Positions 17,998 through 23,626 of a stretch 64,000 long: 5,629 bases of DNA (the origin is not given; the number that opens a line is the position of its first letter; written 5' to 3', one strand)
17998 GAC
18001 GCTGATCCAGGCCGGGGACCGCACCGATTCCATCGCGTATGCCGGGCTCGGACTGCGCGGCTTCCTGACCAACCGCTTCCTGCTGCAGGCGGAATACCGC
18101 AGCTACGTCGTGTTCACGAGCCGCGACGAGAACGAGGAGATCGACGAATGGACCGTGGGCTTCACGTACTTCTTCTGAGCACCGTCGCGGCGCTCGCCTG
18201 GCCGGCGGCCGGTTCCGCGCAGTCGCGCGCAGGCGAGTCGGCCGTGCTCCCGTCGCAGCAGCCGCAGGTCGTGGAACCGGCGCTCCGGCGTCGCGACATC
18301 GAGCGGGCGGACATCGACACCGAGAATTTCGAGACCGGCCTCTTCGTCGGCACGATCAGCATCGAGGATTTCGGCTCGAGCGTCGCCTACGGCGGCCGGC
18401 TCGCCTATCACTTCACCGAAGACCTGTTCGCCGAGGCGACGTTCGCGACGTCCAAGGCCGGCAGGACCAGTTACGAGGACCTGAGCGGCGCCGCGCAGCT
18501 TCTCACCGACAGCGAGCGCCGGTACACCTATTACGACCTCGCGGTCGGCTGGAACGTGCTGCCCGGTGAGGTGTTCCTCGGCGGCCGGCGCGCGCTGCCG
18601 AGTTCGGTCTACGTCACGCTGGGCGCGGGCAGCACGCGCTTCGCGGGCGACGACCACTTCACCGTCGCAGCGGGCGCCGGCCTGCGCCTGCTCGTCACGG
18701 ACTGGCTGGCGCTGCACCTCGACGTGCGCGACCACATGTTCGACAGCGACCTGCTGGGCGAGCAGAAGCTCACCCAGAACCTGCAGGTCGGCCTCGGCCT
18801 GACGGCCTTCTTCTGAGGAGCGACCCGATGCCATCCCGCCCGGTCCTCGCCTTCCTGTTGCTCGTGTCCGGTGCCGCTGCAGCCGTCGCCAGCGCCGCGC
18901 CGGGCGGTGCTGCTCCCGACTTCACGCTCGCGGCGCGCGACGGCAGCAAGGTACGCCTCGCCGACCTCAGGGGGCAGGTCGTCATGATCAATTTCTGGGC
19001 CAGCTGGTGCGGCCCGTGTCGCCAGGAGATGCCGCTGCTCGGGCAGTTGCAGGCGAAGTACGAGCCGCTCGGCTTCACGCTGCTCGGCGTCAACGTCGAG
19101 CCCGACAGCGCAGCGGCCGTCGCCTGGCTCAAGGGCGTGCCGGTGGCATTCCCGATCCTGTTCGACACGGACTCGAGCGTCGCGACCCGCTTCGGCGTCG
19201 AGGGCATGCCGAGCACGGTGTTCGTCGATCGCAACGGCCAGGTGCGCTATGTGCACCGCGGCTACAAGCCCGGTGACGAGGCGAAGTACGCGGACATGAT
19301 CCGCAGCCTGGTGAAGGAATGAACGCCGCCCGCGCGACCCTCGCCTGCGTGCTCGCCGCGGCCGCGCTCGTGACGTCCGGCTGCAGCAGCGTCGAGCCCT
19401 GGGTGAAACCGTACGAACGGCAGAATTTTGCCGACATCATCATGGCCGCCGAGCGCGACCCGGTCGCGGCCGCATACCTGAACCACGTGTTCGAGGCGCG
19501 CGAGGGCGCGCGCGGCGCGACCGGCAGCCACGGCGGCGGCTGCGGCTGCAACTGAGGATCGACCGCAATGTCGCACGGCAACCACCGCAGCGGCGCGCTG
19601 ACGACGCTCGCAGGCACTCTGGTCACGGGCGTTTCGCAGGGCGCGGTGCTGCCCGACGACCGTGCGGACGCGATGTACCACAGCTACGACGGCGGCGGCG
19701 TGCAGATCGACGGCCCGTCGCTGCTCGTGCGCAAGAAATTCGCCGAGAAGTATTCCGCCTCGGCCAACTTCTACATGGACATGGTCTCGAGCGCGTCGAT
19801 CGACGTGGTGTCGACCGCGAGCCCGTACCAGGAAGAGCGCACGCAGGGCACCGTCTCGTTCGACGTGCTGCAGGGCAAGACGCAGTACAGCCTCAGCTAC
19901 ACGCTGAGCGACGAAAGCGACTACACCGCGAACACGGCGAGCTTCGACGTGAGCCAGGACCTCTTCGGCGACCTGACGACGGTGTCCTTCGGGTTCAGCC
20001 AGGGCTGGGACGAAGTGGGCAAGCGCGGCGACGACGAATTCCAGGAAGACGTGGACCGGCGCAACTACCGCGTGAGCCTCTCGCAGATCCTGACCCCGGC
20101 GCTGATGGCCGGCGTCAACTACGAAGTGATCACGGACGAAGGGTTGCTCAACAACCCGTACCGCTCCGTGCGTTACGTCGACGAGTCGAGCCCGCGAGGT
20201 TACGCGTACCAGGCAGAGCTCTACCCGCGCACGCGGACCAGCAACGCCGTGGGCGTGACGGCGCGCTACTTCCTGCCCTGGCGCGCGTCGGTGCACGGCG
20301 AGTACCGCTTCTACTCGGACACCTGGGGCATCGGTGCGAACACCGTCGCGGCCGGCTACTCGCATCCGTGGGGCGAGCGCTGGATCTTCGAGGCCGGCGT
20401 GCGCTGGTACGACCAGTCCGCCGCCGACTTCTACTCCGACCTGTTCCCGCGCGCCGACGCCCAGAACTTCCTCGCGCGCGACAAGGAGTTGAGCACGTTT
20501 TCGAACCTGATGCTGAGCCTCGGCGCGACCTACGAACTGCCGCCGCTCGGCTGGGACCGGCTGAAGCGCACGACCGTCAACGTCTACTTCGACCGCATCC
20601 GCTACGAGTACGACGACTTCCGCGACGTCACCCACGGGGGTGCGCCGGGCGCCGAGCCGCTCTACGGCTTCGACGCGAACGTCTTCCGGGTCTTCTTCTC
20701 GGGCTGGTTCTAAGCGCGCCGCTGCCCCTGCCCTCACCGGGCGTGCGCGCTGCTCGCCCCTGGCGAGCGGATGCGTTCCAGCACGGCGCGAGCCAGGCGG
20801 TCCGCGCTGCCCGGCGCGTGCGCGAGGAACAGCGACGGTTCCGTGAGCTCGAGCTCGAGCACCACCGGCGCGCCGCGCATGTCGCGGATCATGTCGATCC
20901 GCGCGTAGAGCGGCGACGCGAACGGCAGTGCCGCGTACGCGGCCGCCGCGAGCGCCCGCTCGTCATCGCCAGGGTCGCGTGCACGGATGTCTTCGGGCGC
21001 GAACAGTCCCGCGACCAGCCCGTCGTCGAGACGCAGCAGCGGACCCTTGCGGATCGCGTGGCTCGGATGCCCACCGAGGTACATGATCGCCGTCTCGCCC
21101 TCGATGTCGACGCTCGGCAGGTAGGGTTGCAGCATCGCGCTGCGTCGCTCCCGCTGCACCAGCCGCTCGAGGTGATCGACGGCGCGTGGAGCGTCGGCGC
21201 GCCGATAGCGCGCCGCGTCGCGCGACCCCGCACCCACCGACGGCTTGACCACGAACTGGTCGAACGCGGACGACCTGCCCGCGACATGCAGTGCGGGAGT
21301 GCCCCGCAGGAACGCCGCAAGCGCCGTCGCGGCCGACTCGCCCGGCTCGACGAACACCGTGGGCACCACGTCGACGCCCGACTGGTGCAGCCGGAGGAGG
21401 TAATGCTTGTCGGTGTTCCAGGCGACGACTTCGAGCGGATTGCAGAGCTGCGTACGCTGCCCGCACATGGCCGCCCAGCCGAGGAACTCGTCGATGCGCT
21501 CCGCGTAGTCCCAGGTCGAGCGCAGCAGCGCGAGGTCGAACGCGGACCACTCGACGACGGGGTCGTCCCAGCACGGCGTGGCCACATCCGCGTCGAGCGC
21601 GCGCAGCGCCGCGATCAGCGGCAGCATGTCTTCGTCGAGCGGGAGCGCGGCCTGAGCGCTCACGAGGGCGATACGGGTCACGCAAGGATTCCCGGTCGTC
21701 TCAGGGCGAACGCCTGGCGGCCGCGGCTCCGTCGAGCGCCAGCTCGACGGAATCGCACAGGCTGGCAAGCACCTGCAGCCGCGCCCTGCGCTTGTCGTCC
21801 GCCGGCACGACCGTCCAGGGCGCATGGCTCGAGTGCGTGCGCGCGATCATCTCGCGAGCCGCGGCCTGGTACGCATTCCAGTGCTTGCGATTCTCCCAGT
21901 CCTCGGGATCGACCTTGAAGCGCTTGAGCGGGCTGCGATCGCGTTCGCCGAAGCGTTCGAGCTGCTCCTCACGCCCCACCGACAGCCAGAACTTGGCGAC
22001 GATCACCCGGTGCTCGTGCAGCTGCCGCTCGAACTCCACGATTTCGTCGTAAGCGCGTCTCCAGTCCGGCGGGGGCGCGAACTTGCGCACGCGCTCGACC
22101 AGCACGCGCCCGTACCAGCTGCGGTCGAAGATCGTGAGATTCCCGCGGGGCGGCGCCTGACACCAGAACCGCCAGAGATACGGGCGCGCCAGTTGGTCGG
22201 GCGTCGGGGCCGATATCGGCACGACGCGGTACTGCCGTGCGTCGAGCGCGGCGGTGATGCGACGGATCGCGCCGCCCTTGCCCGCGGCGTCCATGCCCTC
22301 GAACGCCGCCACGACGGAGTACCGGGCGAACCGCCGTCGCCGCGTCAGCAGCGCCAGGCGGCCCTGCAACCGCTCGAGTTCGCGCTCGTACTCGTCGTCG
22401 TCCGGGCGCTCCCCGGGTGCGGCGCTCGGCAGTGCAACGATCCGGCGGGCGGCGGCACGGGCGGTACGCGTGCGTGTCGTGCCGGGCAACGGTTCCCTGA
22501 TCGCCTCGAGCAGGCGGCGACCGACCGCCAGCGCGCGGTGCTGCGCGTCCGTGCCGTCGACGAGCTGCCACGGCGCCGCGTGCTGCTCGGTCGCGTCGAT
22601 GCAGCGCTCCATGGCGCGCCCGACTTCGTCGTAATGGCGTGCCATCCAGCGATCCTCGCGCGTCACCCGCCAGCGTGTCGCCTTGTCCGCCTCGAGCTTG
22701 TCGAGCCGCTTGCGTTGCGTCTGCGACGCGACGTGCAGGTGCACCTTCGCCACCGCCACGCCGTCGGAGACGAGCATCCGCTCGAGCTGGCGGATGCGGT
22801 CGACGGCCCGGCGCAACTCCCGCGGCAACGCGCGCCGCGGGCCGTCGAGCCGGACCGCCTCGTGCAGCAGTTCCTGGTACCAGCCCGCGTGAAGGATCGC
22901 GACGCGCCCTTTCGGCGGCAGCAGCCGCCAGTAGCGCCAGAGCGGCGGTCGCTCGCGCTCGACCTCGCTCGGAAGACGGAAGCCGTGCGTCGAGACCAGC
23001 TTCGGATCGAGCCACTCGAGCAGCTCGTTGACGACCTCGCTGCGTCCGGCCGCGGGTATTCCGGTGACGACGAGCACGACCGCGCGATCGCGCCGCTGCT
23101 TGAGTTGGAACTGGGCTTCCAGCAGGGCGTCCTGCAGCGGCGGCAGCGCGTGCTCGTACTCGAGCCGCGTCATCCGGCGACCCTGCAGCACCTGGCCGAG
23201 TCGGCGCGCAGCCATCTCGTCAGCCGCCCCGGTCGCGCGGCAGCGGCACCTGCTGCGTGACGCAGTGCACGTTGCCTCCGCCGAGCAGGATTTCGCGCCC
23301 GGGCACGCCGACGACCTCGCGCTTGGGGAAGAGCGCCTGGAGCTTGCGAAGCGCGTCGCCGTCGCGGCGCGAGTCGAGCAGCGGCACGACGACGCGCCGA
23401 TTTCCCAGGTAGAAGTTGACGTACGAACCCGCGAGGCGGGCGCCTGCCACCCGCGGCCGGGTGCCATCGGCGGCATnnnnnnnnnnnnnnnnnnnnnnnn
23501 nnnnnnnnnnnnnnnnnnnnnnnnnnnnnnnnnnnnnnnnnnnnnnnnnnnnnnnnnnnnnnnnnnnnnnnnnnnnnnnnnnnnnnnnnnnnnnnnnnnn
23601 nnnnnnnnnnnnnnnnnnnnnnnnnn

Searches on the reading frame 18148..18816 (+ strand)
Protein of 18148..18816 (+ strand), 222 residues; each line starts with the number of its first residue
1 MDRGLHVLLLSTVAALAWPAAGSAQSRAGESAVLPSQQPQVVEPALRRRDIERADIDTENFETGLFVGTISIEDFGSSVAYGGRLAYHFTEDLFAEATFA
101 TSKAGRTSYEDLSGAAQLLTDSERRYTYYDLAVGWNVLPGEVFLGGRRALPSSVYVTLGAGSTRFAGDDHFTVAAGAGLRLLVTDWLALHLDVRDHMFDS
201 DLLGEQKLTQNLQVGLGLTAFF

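Call 6: search_protein_families(library=pfam, proteins=[window:18148-18816:+], max_evalue=0.01)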
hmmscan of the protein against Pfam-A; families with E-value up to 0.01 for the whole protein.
window:18148-18816:+ (222 aa): 1 family
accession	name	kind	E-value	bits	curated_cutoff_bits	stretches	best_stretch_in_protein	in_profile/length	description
PF13505.12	OMP_b-brl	-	2e-07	31.8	28.7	1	61-218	22-173/175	Outer membrane protein beta-barrel domain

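Call 60: search_protein_families(library=ncbifam, proteins=[window:18148-18816:+], max_evalue=0.01)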
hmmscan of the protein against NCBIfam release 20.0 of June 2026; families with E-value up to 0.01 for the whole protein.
window:18148-18816:+ (222 aa): 1 family
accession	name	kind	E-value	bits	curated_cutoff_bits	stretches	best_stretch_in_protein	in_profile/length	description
TIGR04565.1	OMP_myx_plus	subfamily_domain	2.2e-50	170.8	60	1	67-222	1-161/161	outer membrane beta-barrel domain-containing protein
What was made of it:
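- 18148..18816 (+): Outer-membrane beta-barrel protein (TIGR04565 OMP_myx_plus). It ends in ...AFF. Call 60: E=2e-50.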

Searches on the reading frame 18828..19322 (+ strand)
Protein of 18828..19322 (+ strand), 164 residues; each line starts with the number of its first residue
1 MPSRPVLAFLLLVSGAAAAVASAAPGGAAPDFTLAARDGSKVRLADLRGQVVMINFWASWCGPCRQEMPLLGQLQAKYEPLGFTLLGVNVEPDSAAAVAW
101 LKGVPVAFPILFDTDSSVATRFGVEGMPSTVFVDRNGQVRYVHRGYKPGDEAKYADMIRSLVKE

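Call 6: search_protein_families(library=pfam, proteins=[window:18828-19322:+], max_evalue=0.01)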
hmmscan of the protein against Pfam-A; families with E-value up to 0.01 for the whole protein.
window:18828-19322:+ (164 aa): 7 families
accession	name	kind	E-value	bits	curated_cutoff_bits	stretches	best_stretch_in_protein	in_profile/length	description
PF08534.16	Redoxin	-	1.6e-30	106.3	26.6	1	25-157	2-147/148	Redoxin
PF00578.27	AhpC-TSA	-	6.1e-29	100.9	26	1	26-142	2-124/124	AhpC/TSA family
PF00085.26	Thioredoxin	-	5.2e-11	42.9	23.5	1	50-97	19-65/103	Thioredoxin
PF13905.12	Thioredoxin_8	-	1.5e-09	38.5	27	1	49-139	1-94/94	Thioredoxin-like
PF13098.12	Thioredoxin_2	-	1.9e-08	35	27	1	48-151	4-99/104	Thioredoxin-like domain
PF00255.25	GSHPx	-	4e-06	26.8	27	1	32-88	4-59/108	Glutathione peroxidase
PF13728.12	TraF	-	1.7e-05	25.2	23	1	41-146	121-213/224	F plasmid transfer operon protein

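Call 60: search_protein_families(library=ncbifam, proteins=[window:18828-19322:+], max_evalue=0.01)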
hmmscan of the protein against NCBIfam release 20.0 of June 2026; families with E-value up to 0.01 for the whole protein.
window:18828-19322:+ (164 aa): 25 families
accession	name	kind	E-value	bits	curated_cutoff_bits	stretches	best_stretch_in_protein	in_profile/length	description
NF002854.0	PRK03147.1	subfamily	3.9e-31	108.3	170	1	12-148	25-161/176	thiol-disulfide oxidoreductase ResA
NF047696.1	ThlDiSintTplARhiz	equivalog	2.4e-23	83.1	230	1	12-137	60-191/219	thiol:disulfide interchange protein TlpA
TIGR00385.1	dsbE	subfamily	1.3e-22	80.2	123.15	1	18-146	29-157/173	DsbE family thiol:disulfide interchange protein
NF041054.1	WAxxUGC_long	equivalog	1.5e-22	80.3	300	1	16-139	71-194/354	ResA-like WAxxUGC motif-containing protein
NF011941.0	PRK15412.1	equivalog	5.1e-18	65.3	359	1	20-145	36-161/185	thiol:disulfide interchange protein DsbE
NF041202.1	StoA_CxxC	exception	1.3e-14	54.4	210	1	16-143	21-148/163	endospore biogenesis thiol-disulfide oxidoreductase StoA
TIGR01068.1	thioredoxin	equivalog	1.2e-12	47.9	96.8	1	50-97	15-63/101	thioredoxin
NF040769.1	SelL_rel_redox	subfamily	3.7e-09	36.5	120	1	29-124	3-100/173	SelL-related redox protein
NF006960.0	PRK09437.1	equivalog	1.9e-08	34.3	140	1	24-127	5-108/156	thioredoxin-dependent thiol peroxidase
NF006898.0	PRK09381.1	equivalog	2.9e-08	34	138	1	51-123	23-93/109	thioredoxin TrxA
NF010625.0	PRK14018.1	equivalog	7.4e-08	31.3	522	1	48-146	55-159/521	bifunctional peptide-methionine (S)-S-oxide reductase MsrA/peptide-methionine (R)-S-oxide reductase MsrB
NF038285.1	deiodinase_rel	hypoth_equivalog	3.7e-07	29.9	250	1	22-79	175-234/347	deiodinase family protein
NF008229.0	PRK10996.1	equivalog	4e-07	29.8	125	1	50-77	53-80/141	thioredoxin TrxC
TIGR01126.1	pdi_dom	equivalog_domain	2e-06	28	107.2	1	49-80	14-45/105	protein disulfide-isomerase domain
NF009668.0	PRK13189.1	equivalog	1.5e-05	24.3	211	1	25-125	12-118/224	peroxiredoxin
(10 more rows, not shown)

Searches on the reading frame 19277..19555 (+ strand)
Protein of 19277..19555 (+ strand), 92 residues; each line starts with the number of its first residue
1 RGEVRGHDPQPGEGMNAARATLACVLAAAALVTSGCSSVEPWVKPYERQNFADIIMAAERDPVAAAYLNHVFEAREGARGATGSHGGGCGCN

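Call 6: search_protein_families(library=pfam, proteins=[window:19277-19555:+], max_evalue=0.01)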
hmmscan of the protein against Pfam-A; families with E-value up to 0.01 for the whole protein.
window:19277-19555:+ (92 aa): 1 family
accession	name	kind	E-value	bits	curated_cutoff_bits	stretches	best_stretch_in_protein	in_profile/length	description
PF14086.11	DUF4266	-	7.4e-21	75.3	27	1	43-92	1-50/50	Domain of unknown function (DUF4266)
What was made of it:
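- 19319..19555 (+): DUF4266 small lipoprotein ending ...GGGCGCN (C-terminal CXC). Call 6: E=7e-21.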

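Call 60: search_protein_families(library=ncbifam, proteins=[window:19277-19555:+], max_evalue=0.01)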
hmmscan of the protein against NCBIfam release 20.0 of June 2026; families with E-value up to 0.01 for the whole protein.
window:19277-19555:+ (92 aa): 0 families

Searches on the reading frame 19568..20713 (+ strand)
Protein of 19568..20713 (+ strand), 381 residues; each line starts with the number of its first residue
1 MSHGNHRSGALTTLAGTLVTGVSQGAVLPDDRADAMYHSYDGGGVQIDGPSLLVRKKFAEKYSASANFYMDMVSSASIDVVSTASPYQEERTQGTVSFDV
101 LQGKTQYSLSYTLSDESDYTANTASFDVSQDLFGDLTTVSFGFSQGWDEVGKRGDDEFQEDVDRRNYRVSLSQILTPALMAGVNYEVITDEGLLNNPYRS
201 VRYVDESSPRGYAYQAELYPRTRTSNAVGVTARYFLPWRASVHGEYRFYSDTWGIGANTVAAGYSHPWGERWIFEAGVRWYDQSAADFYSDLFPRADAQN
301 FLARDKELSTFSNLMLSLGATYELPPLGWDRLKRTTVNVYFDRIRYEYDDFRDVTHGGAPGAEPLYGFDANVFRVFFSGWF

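Call 6: search_protein_families(library=pfam, proteins=[window:19568-20713:+], max_evalue=0.01)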
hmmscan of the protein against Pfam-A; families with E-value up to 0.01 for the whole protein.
window:19568-20713:+ (381 aa): 1 family
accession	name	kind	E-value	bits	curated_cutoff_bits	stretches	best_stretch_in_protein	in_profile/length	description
PF12094.14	DUF3570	-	7.3e-39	134.2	25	1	80-322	104-379/427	Protein of unknown function (DUF3570)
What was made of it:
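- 19568..20713 (+): DUF3570, the ApbE substrate family. It carries two flavinylation-type motifs, DMVSSAS (SSAS at 19787..19798) and VVSTAS (STAS at 19811..19822). It ends ...SGWF, which looks like an outer-membrane beta-signal. Call 6: E=7e-39.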

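Call 60: search_protein_families(library=ncbifam, proteins=[window:19568-20713:+], max_evalue=0.01)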
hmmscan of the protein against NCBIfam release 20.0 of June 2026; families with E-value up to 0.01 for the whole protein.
window:19568-20713:+ (381 aa): 0 families

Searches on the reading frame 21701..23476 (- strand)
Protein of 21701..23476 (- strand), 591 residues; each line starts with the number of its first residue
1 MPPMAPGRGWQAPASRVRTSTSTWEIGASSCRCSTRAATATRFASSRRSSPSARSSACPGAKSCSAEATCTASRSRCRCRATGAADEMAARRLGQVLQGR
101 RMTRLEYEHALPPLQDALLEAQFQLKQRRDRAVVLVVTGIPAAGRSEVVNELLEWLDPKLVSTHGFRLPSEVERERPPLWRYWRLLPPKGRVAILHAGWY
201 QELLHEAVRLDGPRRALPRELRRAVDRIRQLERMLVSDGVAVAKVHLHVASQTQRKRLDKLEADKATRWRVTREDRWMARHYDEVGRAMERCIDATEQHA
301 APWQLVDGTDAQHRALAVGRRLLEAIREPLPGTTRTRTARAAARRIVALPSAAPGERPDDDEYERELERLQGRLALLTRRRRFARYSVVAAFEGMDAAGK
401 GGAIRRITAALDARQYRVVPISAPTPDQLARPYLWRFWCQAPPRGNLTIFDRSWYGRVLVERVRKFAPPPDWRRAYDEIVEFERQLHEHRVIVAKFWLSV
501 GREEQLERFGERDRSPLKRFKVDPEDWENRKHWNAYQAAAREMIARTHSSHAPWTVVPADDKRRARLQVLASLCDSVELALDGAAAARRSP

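Call 80: search_protein_families(library=pfam, proteins=[window:21701-23476:-], max_evalue=0.00001)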
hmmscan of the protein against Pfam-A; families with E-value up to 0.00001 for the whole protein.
window:21701-23476:- (591 aa): 1 family
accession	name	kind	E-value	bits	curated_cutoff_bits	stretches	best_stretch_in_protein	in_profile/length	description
PF03976.20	PPK2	-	1.4e-120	401.5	22.3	2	359-579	3-223/229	Polyphosphate kinase 2 (PPK2)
